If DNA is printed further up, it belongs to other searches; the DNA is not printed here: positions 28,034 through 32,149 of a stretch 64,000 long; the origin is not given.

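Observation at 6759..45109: Mirror-image pair of giant surface filaments presenting the same head family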

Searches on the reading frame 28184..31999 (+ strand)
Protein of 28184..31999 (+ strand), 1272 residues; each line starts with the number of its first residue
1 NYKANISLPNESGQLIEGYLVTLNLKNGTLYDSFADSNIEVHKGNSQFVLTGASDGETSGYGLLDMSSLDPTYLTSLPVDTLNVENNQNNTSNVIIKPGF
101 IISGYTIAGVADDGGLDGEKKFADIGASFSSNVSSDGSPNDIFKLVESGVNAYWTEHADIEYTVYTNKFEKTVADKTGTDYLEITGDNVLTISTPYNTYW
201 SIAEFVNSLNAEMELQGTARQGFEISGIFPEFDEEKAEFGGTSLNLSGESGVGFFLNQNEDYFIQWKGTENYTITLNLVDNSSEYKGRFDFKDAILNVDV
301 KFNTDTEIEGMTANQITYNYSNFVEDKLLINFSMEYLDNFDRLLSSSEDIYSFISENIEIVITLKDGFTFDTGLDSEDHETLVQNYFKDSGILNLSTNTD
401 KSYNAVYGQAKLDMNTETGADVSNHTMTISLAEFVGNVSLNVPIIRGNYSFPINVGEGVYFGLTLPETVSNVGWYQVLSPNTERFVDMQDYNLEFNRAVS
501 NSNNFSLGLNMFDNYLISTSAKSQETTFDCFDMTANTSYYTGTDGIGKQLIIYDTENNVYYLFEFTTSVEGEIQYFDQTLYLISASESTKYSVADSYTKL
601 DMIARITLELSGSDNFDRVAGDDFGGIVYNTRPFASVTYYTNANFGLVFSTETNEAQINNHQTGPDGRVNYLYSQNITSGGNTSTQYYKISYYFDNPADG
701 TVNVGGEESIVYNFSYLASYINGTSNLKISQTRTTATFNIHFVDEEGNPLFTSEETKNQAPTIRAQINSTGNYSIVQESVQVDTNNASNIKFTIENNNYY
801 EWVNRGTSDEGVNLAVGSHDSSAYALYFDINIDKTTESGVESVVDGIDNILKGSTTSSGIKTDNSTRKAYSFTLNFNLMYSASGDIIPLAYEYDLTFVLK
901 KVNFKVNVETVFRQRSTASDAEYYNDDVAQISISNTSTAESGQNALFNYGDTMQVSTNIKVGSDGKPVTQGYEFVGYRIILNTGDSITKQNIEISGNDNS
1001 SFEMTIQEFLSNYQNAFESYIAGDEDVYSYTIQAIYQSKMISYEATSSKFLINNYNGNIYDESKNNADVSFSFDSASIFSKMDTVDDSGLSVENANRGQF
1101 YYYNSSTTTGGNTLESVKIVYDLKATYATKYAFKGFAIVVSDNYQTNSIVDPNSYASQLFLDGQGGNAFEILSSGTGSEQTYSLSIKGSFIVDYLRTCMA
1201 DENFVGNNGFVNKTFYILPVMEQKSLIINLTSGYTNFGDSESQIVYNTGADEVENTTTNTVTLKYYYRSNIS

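Call 67: search_protein_families(library=pfam, proteins=[window:28184-31999:+], max_evalue=1)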
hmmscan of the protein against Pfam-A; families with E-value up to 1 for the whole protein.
window:28184-31999:+ (1272 aa): 1 family
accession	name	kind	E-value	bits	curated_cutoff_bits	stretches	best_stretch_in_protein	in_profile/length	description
PF14567.11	SUKH_5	-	0.031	14.5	27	1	515-578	57-120/142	SMI1-KNR4 cell-wall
